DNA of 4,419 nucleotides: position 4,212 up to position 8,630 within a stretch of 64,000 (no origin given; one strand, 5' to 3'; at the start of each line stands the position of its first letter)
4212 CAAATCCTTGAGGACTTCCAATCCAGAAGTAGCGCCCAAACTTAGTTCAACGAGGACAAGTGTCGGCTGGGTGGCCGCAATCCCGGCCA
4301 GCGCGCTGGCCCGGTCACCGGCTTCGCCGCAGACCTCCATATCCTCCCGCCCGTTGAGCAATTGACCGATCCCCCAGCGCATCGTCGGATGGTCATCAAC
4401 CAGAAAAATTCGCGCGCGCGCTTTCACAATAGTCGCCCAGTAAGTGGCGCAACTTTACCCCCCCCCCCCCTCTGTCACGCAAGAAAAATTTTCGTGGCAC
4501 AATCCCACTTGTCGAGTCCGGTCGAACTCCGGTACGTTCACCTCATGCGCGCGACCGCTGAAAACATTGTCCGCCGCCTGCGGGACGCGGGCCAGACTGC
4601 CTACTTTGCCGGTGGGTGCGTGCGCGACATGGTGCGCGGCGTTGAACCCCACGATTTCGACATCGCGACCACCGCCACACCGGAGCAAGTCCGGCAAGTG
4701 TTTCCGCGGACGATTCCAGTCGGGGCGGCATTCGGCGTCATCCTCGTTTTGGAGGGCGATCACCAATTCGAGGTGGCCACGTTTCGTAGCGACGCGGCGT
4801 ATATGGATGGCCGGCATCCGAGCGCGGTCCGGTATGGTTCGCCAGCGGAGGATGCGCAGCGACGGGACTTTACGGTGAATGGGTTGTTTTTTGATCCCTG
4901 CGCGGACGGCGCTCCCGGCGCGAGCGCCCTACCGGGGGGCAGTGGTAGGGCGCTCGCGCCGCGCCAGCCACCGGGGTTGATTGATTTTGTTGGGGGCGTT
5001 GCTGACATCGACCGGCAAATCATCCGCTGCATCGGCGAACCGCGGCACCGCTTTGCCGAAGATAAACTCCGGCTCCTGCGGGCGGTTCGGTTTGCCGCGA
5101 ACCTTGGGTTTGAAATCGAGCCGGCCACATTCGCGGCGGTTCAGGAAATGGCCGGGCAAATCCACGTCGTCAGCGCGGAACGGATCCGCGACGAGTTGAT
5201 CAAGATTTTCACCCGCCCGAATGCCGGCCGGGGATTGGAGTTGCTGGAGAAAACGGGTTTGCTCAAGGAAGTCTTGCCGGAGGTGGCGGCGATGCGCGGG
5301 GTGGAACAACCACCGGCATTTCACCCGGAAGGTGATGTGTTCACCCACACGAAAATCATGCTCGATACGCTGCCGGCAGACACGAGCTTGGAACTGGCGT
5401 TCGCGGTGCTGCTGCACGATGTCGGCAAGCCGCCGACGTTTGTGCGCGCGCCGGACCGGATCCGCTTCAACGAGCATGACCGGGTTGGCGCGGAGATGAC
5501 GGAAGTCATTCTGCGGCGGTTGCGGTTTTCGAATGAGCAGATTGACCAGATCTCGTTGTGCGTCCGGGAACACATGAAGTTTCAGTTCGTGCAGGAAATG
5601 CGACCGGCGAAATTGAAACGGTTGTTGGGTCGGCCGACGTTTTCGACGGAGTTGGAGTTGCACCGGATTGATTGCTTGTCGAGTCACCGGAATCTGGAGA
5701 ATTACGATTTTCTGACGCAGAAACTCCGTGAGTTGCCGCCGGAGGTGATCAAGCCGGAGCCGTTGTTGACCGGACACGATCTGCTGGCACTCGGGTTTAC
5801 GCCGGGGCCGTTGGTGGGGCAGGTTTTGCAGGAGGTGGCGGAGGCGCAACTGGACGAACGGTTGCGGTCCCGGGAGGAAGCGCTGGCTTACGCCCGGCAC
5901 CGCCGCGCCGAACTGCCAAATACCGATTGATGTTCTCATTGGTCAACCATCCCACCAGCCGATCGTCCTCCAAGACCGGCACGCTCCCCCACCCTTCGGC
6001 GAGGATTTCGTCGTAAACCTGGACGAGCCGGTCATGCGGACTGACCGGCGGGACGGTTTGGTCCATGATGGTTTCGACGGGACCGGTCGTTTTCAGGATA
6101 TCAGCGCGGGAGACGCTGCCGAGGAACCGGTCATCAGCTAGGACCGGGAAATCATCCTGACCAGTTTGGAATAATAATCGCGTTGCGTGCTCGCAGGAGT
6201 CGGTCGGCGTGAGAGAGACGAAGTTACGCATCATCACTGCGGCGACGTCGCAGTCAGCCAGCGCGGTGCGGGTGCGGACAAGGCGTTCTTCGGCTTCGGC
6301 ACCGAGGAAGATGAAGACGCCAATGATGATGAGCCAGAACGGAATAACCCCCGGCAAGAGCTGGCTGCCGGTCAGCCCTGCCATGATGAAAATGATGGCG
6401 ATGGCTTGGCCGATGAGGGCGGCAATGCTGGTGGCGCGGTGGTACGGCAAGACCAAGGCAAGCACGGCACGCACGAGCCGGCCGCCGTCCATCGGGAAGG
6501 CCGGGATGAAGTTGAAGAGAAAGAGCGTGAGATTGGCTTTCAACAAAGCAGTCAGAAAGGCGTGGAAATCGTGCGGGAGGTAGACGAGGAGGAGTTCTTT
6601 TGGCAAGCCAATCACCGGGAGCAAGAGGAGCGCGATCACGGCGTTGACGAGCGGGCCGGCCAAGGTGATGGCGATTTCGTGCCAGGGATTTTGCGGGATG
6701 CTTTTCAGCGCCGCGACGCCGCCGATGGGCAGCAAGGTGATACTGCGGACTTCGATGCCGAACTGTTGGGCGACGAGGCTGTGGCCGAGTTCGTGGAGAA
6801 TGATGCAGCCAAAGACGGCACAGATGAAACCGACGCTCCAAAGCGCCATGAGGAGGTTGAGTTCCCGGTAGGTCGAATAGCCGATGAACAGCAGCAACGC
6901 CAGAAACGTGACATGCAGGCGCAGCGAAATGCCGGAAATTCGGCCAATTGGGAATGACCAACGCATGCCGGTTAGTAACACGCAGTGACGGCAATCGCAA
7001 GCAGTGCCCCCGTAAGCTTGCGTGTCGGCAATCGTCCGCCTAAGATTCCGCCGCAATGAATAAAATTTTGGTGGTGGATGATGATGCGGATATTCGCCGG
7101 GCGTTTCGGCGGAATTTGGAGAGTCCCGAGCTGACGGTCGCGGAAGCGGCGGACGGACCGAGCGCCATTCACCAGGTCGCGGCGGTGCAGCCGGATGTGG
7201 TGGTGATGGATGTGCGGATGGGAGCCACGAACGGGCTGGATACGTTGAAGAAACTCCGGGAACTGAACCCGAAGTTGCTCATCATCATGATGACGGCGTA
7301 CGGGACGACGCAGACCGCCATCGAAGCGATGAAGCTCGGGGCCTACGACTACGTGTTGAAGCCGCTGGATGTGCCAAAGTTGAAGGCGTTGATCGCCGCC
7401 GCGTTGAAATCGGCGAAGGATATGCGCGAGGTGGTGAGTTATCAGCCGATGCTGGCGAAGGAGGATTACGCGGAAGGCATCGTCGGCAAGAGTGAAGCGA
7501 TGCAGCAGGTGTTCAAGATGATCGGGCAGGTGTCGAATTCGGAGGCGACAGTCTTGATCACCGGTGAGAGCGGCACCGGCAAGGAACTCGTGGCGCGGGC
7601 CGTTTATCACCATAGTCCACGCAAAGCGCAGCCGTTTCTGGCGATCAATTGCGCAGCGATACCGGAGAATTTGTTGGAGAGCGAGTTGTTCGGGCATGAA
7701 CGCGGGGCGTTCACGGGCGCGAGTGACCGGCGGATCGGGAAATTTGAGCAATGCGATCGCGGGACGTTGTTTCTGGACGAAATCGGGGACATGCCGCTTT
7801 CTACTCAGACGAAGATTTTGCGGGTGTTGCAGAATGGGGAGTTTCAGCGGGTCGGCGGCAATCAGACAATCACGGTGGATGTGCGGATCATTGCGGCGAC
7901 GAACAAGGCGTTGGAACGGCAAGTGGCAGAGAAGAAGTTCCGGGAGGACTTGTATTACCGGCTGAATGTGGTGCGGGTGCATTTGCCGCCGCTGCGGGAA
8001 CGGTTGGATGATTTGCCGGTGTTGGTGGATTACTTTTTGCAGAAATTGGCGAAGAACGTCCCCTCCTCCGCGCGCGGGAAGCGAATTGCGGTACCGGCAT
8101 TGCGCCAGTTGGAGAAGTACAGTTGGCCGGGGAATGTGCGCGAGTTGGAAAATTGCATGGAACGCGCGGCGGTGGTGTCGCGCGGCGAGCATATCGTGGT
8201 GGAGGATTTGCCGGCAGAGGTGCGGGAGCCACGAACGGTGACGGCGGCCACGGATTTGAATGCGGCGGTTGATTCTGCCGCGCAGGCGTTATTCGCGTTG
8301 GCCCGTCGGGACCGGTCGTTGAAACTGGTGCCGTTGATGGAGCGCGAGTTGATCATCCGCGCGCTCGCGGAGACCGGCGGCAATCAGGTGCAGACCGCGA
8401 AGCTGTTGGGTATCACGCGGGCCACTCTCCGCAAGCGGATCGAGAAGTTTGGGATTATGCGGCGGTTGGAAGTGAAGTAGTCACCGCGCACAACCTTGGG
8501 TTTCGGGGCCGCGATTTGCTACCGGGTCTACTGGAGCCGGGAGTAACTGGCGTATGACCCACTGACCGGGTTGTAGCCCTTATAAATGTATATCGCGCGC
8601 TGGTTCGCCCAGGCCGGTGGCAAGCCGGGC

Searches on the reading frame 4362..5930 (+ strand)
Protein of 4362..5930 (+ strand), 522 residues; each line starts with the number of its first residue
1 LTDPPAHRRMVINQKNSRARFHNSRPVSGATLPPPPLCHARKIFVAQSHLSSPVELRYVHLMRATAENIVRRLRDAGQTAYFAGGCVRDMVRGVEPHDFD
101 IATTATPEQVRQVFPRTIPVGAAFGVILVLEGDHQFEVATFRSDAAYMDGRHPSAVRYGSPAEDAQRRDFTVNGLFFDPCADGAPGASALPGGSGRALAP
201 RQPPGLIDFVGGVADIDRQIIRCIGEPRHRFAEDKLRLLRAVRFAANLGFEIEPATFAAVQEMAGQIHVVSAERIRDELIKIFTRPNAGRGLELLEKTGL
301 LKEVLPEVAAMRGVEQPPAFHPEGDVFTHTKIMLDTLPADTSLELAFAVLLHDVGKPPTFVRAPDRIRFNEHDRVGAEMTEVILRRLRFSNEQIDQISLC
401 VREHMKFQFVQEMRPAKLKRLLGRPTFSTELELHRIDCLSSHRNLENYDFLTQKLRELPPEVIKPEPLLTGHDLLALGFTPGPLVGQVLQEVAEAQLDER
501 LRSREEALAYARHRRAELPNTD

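Call 8: search_protein_families(library=pfam, proteins=[window:4362-5930:+], max_evalue=0.01)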
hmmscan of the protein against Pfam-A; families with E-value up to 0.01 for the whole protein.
window:4362-5930:+ (522 aa): 4 families
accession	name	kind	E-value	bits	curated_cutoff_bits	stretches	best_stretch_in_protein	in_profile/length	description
PF01743.26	PolyA_pol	-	2e-31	109.4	23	1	80-222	1-126/126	Poly A polymerase head domain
PF12627.12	PolyA_pol_RNAbd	-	1.6e-21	76.2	22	1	249-310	1-62/64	Probable RNA and SrmB- binding site of polymerase A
PF13735.12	tRNA_NucTran2_2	-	1.7e-08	35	27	1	380-508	24-145/149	tRNA nucleotidyltransferase domain 2 putative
PF01966.28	HD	-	6.7e-06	26.8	22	1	342-409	24-90/116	HD domain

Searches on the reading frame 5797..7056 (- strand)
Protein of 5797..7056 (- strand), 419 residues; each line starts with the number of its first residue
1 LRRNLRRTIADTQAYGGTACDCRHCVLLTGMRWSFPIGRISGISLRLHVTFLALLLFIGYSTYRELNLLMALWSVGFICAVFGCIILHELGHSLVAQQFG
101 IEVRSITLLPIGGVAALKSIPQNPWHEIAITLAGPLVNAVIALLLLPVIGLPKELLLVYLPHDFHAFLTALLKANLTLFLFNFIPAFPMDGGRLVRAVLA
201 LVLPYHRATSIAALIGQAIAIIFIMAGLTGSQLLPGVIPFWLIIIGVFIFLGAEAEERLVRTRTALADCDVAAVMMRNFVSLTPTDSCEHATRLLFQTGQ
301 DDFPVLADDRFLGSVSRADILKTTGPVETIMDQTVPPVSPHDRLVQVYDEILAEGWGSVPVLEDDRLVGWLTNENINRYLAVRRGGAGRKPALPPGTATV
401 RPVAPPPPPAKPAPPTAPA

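Call 8: search_protein_families(library=pfam, proteins=[window:5797-7056:-], max_evalue=0.01)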
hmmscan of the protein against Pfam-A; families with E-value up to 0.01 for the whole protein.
window:5797-7056:- (419 aa): 3 families
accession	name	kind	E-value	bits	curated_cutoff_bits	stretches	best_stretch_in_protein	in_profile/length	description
PF02163.28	Peptidase_M50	-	1.8e-21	76.9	27.2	2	77-149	2-100/221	Peptidase family M50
PF00571.33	CBS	-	1.3e-15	57.9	24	2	271-322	1-53/57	CBS domain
PF13398.12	Peptidase_M50B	-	0.0001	22.5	26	1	85-150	25-90/201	Peptidase M50B-like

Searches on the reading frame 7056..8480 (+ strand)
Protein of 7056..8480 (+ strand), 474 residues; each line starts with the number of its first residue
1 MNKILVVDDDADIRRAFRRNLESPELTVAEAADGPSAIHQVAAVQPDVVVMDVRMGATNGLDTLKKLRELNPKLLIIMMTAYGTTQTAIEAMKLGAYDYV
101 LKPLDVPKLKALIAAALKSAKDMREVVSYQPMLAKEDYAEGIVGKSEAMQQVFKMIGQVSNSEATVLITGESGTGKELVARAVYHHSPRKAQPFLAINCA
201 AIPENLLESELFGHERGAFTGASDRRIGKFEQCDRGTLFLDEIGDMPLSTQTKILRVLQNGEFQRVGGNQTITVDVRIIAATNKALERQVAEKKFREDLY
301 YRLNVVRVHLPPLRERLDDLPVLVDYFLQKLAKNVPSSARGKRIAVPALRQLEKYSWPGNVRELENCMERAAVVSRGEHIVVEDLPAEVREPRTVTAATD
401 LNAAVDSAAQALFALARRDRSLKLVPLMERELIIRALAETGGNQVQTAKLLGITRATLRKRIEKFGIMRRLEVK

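Call 9: search_protein_families(library=pfam, proteins=[window:7056-8480:+], max_evalue=0.01)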
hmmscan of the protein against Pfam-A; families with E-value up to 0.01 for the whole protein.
window:7056-8480:+ (474 aa): 16 families
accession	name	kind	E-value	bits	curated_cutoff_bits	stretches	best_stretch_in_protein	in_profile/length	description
PF00158.32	Sigma54_activat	-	5.2e-76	254.4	20.2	1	142-308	1-167/168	Sigma-54 interaction domain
PF00072.30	Response_reg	-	1.9e-30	105.7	30.2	1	4-113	1-110/111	Response regulator receiver domain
PF14532.12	Sigma54_activ_2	-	5.9e-24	85.3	25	1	143-313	1-138/138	Sigma-54 interaction domain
PF25601.1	AAA_lid_14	-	1.9e-23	82.5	27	1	314-396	1-81/87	AAA+ ATPase lid domain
PF02954.25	HTH_8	-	4e-14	52.5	22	1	427-465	4-42/42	Bacterial regulatory protein, Fis family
PF07728.20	AAA_5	-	5e-06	27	22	1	166-290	2-128/139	AAA domain (dynein-related subfamily)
PF07724.20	AAA_2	-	2.8e-05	24.7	27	1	163-295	3-136/166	AAA domain (Cdc48 subfamily)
PF13191.12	AAA_16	-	5.3e-05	24.2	32.6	1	143-202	3-63/167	AAA ATPase domain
PF00004.35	AAA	-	5.9e-05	24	21.2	1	166-285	1-111/131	ATPase family associated with various cellular activities (AAA)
PF13518.12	HTH_28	-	0.00016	22.1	25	1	429-465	1-36/52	Helix-turn-helix domain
PF13556.12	HTH_30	-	0.00029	21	27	1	434-465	5-36/59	PucR C-terminal helix-turn-helix domain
PF13384.12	HTH_23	-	0.0011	19.2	24.6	1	429-465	6-41/50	Homeodomain-like domain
PF18024.7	HTH_50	-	0.0018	18.4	27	0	425-467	8-49/50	Helix-turn-helix domain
PF06068.19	TIP49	-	0.0029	17.3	23.8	1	135-201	19-87/347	TIP49 P-loop domain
PF01078.27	Mg_chelatase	-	0.0066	16.3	20.3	0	221-285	93-159/207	Magnesium chelatase, subunit ChlI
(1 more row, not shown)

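Call 43: search_protein_families(library=ncbifam, proteins=[window:7056-8480:+], max_evalue=0.001)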
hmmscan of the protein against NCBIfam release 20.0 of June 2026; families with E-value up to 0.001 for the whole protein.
window:7056-8480:+ (474 aa): 114 families (the best 25 are shown)
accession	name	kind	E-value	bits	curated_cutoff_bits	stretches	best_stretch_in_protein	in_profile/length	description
TIGR01818.1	ntrC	equivalog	8.1e-156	519.4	558.6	1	4-463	1-461/463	nitrogen regulation protein NR(I)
NF008469.0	PRK11361.1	equivalog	2.2e-144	481.6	714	1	2-467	5-456/461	acetoacetate metabolism transcriptional regulator AtoC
NF008176.1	PRK10923.1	equivalog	8.4e-135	450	620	1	3-467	5-468/469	nitrogen regulation protein NR(I)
TIGR02915.1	PEP_resp_reg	equivalog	4.6e-129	431.1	502.6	1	4-467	1-444/445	PEP-CTERM-box response regulator transcription factor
NF007689.0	PRK10365.1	equivalog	1.5e-121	406.3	760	1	3-462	7-439/441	sigma-54-dependent response regulator transcription factor ZraR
TIGR01817.1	nifA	equivalog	3e-121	405.8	528.85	1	129-467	185-529/534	nif-specific transcriptional activator NifA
NF041946.1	LuxO_transreg_Vib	equivalog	6.2e-118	394.5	800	1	7-465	2-460/463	quorum-sensing sigma-54 dependent transcriptional regulator LuxO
NF051870.1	NAssimRespRegNtrX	equivalog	1.3e-111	373.7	600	1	1-467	1-452/452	nitrogen assimilation response regulator NtrX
NF041552.1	TF_PrdR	equivalog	1.8e-110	370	795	1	105-465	233-576/577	sigma-54 dependent transcriptional regulator PrdR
NF050807.1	TransRegFlbDCaul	equivalog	1.2e-107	360.6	750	1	27-465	26-438/454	sigma-54-dependent transcriptional regulator FlbD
NF038308.1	RNA_repair_RtcR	equivalog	3.7e-107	359.4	650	1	85-471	123-522/530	RNA repair transcriptional activator RtcR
NF003451.0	PRK05022.1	equivalog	5.5e-107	358.6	476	1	89-467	132-510/512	nitric oxide reductase transcriptional regulator NorR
NF011958.0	PRK15429.1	equivalog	1.1e-96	325.1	830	1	138-469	378-688/692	formate hydrogenlyase transcriptional activator FlhA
NF011695.0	PRK15115.1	equivalog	1.5e-95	320.6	763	1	3-376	8-369/445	two-component system response regulator GlrR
NF049963.1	RespRegFlgRCampy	domain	3e-95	319.6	750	1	4-396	3-388/429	fla regulon two-component system response regulator FlgR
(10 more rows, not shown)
